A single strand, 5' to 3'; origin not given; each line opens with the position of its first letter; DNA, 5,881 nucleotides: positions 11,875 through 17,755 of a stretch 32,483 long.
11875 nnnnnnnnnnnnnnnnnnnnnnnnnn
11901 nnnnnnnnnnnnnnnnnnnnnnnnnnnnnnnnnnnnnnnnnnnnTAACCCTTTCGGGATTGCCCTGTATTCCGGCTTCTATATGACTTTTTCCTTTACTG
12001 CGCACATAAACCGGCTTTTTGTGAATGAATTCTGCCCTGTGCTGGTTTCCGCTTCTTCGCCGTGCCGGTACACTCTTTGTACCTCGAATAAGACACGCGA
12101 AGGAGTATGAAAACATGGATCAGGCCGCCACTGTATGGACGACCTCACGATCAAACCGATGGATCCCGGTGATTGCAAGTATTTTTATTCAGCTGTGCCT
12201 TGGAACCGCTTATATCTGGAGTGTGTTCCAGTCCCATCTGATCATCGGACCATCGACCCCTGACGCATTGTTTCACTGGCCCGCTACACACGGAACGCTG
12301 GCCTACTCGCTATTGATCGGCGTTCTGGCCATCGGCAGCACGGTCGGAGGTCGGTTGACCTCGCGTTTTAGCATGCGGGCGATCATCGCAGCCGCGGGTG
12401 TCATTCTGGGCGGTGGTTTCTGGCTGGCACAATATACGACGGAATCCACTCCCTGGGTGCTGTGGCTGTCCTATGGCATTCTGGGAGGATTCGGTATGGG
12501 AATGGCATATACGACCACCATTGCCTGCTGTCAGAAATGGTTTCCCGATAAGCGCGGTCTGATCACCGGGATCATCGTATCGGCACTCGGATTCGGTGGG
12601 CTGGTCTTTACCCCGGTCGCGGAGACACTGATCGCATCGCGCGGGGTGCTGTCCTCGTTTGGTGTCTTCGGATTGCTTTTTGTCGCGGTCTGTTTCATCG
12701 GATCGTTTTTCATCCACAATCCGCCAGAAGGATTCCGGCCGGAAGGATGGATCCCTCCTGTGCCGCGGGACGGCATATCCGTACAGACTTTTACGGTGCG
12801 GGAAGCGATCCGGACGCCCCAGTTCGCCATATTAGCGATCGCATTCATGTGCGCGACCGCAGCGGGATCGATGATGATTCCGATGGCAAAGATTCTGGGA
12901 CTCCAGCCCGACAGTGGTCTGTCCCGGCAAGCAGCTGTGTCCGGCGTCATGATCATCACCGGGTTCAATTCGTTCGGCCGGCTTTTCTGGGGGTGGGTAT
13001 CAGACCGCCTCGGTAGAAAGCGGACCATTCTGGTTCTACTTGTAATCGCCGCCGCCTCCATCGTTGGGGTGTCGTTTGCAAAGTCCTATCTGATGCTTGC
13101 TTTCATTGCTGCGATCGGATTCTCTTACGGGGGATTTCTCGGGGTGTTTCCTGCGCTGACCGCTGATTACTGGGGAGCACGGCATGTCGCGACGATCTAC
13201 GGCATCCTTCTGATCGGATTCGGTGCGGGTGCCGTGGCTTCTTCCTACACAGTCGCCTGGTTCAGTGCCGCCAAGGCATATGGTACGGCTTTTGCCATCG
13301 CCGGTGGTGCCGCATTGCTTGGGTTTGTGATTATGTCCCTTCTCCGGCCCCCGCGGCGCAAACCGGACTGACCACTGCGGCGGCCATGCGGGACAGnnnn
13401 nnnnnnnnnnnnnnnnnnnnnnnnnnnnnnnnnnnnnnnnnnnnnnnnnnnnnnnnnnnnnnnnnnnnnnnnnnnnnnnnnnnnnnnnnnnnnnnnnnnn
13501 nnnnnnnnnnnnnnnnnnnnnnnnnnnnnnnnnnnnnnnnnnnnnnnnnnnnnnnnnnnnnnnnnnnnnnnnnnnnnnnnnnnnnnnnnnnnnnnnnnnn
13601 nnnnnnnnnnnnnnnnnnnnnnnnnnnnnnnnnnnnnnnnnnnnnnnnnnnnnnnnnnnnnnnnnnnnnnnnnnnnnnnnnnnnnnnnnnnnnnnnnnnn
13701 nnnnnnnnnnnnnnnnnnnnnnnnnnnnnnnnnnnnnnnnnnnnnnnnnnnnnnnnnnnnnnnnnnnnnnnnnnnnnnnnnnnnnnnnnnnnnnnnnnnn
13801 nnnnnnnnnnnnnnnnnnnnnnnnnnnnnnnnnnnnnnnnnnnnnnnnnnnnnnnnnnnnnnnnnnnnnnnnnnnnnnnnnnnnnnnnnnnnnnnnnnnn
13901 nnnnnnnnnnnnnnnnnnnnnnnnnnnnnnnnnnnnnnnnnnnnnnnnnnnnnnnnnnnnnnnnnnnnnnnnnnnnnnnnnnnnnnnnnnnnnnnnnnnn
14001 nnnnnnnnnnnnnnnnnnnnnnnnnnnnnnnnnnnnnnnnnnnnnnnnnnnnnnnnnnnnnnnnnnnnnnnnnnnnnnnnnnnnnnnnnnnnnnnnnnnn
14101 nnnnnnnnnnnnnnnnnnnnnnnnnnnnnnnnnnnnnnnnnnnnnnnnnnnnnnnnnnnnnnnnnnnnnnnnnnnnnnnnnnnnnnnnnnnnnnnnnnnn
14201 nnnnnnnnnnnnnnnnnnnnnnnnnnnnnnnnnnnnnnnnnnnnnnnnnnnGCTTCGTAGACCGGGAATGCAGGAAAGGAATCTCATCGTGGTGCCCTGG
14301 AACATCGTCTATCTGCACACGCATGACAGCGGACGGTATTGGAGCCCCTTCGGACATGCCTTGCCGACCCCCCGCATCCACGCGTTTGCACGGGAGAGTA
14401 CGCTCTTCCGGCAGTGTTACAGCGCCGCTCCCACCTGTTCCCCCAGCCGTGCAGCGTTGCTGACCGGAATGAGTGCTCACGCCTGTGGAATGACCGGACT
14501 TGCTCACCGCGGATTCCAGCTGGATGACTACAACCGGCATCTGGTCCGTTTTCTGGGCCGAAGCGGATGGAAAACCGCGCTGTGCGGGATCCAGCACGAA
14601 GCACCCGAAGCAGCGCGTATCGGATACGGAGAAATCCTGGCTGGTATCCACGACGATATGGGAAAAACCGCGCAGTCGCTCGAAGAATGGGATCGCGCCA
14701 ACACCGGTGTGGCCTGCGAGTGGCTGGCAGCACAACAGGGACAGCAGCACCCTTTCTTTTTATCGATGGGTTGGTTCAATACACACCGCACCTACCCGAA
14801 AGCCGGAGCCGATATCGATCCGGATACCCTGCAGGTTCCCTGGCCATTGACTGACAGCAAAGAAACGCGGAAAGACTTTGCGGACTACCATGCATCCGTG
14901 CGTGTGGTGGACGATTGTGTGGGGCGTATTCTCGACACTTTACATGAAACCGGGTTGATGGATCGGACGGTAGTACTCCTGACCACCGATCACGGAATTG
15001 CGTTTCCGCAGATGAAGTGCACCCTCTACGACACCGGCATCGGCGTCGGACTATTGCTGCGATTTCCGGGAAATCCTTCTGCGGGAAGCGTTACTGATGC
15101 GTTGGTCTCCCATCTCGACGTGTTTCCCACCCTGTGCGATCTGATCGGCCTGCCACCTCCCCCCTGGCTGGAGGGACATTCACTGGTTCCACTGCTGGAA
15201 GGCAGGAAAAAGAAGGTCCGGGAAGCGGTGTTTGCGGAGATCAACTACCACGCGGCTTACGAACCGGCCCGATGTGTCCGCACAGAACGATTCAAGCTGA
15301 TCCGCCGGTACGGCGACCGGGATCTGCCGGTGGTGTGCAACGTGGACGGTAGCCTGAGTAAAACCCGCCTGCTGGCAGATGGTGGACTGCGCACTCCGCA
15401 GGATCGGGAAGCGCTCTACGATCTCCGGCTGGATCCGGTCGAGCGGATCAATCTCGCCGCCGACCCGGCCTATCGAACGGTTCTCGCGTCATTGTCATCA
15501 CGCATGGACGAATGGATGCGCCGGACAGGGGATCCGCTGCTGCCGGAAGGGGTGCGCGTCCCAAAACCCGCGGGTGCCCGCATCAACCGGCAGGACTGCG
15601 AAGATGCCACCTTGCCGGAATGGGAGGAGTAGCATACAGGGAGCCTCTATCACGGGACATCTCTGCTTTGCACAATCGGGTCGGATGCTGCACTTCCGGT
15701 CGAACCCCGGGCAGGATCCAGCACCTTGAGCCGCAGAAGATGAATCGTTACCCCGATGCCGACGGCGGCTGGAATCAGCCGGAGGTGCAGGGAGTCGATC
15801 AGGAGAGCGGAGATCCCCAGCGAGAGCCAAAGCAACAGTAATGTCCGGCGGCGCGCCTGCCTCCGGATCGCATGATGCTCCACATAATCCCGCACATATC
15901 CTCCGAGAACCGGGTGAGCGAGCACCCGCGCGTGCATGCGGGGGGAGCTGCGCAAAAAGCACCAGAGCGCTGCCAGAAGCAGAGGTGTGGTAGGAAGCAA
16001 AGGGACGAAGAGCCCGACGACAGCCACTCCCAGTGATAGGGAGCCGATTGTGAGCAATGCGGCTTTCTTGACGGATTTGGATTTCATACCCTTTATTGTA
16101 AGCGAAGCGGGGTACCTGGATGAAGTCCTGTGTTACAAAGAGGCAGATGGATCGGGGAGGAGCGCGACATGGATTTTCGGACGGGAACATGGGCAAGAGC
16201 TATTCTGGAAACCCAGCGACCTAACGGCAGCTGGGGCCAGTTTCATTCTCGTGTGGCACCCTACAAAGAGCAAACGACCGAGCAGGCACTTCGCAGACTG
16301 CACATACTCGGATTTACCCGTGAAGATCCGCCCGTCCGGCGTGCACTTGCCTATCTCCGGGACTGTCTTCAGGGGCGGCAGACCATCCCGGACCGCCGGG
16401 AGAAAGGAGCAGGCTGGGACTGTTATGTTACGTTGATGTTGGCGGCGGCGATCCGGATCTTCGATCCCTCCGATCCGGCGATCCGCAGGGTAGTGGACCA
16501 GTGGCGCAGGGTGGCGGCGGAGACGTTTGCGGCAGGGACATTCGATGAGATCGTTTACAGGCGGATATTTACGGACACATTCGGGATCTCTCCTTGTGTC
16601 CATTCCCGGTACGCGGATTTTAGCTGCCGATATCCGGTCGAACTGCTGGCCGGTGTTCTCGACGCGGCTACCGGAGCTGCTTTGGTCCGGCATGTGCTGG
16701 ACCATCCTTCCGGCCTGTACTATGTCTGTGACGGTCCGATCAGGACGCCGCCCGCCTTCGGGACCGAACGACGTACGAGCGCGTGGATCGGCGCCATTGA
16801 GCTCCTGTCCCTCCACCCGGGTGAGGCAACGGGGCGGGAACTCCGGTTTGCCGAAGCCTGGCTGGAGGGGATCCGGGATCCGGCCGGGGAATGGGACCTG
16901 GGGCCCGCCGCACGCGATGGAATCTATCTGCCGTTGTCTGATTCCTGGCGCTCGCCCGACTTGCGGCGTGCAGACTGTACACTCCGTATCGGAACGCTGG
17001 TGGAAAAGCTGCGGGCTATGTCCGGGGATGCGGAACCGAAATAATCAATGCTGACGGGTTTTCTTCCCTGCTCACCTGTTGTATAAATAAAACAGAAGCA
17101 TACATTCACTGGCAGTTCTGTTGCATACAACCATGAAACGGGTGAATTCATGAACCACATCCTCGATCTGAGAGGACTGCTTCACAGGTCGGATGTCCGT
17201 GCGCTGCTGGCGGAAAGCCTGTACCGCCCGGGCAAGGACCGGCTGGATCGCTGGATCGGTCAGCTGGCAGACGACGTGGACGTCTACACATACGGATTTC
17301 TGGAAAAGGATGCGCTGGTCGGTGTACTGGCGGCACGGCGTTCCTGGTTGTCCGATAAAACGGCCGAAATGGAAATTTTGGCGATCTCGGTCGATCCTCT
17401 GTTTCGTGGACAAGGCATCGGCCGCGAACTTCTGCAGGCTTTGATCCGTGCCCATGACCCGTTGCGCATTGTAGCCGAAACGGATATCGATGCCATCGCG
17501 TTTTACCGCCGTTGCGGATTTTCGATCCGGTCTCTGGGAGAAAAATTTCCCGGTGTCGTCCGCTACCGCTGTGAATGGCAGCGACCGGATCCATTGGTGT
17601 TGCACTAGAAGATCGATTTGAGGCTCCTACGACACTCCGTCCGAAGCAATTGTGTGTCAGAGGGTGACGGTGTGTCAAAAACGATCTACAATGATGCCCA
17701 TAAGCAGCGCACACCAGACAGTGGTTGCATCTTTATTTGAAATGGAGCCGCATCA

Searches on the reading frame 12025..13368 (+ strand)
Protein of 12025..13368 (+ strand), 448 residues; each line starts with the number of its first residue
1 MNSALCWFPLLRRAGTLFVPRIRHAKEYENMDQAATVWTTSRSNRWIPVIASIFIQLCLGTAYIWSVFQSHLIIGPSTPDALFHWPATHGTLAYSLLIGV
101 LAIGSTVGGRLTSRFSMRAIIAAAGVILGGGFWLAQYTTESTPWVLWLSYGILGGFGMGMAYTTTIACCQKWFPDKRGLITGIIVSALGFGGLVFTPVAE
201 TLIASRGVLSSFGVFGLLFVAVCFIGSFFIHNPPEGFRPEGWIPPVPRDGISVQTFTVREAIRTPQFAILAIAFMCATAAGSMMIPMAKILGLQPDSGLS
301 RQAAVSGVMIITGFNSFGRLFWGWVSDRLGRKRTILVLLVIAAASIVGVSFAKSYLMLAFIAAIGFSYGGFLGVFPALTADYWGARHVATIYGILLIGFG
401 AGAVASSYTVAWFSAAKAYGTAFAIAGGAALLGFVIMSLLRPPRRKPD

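Call 10: search_protein_families(library=pfam, proteins=[window:12025-13368:+], max_evalue=0.001)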
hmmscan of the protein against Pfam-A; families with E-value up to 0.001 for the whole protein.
window:12025-13368:+ (448 aa): 2 families
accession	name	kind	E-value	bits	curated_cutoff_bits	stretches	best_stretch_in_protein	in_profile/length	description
PF07690.21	MFS_1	-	9.3e-34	117.3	33.4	2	73-313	14-251/347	Major Facilitator Superfamily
PF06813.19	Nodulin-like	-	9.5e-05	22.5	24.7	1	119-231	69-182/250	Nodulin-like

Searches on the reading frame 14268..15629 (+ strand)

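Call 10: search_protein_families(library=pfam, proteins=[window:14268-15629:+], max_evalue=0.001)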
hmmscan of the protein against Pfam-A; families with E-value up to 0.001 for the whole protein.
window:14268-15629:+ (454 aa): 4 families
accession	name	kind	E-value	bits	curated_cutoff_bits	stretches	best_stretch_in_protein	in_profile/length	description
PF00884.28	Sulfatase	-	2.4e-34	119.5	25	1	12-294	2-300/301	Sulfatase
PF16347.10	SGSH_C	-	3e-20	73.4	29.3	1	250-352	8-114/154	N-sulphoglucosamine sulphohydrolase, C-terminal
PF01663.27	Phosphodiest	-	3.2e-08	34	23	1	32-245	18-222/342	Type I phosphodiesterase / nucleotide pyrophosphatase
PF02995.22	DUF229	-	0.00024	20.4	25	1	206-251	305-350/496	Protein of unknown function (DUF229)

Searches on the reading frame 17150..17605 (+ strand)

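Call 10: search_protein_families(library=pfam, proteins=[window:17150-17605:+], max_evalue=0.001)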
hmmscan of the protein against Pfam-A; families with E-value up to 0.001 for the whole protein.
window:17150-17605:+ (152 aa): 5 families
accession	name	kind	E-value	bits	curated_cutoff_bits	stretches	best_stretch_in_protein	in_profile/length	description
PF00583.31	Acetyltransf_1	-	1.1e-13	51.8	20.7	1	36-124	27-116/116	Acetyltransferase (GNAT) family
PF13508.13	Acetyltransf_7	-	5.8e-12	46.3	27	1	52-125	10-83/84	Acetyltransferase (GNAT) domain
PF13673.13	Acetyltransf_10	-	3e-08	34.1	23.6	1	42-125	28-108/128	Acetyltransferase (GNAT) domain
PF08445.16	FR47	-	8.5e-05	22.9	22.1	1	66-126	15-79/86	FR47-like protein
PF13420.13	Acetyltransf_4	-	0.00014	22.4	24.3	1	11-126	16-136/155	Acetyltransferase (GNAT) domain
